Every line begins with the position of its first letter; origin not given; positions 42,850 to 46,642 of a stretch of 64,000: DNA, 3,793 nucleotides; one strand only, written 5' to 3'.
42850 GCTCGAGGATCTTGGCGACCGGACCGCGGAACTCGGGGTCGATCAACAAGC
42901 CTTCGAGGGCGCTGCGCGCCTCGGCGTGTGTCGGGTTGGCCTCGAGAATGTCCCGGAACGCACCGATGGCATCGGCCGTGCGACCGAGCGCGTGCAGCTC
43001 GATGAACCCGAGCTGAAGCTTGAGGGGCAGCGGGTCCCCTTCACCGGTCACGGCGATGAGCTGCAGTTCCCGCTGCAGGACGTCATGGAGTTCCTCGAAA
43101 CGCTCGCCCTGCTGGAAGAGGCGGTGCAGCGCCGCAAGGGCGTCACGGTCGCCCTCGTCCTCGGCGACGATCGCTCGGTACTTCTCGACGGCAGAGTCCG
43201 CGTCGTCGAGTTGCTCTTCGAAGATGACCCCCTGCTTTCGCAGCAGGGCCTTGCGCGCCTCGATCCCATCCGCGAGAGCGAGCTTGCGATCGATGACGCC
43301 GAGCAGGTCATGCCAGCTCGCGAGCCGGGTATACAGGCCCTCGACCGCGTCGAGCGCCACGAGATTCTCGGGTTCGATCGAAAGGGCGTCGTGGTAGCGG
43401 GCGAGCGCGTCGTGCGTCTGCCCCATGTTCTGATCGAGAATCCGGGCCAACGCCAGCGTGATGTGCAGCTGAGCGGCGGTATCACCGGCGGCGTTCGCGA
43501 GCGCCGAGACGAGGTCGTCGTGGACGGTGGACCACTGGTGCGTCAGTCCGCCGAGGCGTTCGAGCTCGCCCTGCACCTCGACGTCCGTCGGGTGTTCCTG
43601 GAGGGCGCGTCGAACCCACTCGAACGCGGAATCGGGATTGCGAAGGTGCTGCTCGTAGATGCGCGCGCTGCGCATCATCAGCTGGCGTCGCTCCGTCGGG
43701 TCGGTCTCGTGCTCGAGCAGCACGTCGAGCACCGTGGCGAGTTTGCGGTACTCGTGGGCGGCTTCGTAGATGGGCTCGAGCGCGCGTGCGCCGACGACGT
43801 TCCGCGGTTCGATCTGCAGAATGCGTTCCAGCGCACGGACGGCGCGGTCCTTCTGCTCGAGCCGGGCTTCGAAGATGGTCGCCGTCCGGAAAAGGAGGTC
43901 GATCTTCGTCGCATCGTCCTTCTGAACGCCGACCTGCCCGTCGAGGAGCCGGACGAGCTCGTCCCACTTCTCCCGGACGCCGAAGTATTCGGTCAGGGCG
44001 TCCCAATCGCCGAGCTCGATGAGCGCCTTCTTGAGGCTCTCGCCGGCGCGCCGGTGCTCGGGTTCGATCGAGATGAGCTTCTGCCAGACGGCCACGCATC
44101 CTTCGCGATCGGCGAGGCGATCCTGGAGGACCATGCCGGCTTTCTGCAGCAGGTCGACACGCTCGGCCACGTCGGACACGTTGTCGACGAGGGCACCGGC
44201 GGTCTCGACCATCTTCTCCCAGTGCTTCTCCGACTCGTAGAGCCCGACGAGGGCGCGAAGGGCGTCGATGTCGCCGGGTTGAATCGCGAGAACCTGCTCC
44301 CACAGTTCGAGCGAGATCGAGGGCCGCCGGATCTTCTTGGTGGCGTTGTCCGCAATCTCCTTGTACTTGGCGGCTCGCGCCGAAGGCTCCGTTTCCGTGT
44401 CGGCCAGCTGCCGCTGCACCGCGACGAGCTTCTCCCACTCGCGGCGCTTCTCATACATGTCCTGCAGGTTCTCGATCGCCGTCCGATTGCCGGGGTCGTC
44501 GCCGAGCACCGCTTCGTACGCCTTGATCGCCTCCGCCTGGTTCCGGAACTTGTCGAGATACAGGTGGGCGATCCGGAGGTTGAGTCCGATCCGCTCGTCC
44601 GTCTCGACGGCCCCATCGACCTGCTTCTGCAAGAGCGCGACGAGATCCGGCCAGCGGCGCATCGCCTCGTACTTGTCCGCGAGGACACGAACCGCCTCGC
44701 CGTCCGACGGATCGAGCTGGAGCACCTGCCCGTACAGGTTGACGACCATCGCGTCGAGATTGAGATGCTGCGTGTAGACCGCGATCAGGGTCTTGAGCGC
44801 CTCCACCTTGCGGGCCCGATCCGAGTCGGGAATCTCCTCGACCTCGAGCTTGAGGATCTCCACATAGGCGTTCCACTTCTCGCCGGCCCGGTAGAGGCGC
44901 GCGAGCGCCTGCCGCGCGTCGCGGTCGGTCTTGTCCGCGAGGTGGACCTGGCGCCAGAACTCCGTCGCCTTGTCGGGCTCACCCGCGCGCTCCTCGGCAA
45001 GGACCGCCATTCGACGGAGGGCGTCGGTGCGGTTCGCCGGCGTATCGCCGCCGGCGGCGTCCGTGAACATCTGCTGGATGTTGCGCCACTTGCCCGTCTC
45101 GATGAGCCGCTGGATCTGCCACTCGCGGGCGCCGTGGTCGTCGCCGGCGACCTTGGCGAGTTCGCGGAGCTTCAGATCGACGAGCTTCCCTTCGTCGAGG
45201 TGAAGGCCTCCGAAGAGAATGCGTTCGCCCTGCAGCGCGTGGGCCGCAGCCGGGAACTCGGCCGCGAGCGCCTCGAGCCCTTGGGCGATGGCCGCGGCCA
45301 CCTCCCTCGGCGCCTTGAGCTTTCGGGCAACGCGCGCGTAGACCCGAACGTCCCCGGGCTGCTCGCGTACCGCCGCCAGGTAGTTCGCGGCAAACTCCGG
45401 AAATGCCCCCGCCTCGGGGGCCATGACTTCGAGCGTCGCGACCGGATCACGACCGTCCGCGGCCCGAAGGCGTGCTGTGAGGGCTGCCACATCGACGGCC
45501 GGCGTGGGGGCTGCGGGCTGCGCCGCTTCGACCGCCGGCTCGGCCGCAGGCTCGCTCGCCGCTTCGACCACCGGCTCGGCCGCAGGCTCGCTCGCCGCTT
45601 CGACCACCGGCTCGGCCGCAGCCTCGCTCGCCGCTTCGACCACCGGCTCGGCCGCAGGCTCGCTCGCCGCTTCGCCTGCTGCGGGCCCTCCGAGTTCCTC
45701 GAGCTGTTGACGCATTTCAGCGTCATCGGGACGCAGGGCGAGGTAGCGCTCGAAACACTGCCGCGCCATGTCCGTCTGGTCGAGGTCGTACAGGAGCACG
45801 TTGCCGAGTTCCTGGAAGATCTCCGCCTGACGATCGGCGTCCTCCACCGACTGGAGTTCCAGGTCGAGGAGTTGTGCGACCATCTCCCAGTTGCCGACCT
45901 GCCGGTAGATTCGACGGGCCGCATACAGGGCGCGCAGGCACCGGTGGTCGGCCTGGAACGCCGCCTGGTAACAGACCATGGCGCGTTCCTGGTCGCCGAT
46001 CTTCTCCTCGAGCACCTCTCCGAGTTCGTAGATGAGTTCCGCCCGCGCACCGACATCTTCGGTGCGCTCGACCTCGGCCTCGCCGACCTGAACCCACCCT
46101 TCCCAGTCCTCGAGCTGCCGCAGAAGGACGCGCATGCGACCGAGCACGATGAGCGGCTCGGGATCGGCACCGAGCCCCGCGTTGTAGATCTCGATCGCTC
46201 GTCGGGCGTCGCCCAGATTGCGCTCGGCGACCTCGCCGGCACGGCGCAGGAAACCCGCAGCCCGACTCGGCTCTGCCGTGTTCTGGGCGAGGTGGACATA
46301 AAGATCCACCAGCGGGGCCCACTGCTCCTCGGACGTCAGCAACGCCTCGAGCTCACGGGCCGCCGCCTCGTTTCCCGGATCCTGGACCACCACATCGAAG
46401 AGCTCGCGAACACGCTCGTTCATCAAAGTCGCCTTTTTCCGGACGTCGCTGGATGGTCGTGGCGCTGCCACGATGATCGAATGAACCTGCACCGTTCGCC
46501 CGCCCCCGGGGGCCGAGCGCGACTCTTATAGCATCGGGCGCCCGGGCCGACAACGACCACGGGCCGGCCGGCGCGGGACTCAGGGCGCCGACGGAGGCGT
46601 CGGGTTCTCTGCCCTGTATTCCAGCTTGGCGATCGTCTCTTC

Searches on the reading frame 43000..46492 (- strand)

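Call 60: search_protein_families(library=pfam, proteins=[window:43000-46492:-], max_evalue=0.001)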
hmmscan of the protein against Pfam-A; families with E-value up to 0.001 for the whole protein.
window:43000-46492:- (1164 aa): 8 families
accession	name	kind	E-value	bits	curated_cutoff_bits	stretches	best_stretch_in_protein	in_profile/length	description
PF13428.12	TPR_14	-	5.8e-15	54.8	23.5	0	491-533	2-44/44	Tetratricopeptide repeat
PF13174.12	TPR_6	-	1.3e-12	47.9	26.3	0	865-896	1-31/33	Tetratricopeptide repeat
PF13181.12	TPR_8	-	1.2e-11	44.3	25.7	0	223-257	1-34/34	Tetratricopeptide repeat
PF07719.23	TPR_2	-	1.4e-08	34.7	27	0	233-257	10-34/34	Tetratricopeptide repeat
PF13176.12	TPR_7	-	1.9e-07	31.1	27.9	0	188-219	1-32/36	Tetratricopeptide repeat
PF00515.34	TPR_1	-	7.1e-06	26.1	27.8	0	233-257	10-34/34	Tetratricopeptide repeat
PF13431.12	TPR_17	-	4.5e-05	23.8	24.4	0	213-245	3-34/34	Tetratricopeptide repeat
PF13414.12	TPR_11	-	0.0001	22.3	26.8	0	1024-1043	8-27/42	TPR repeat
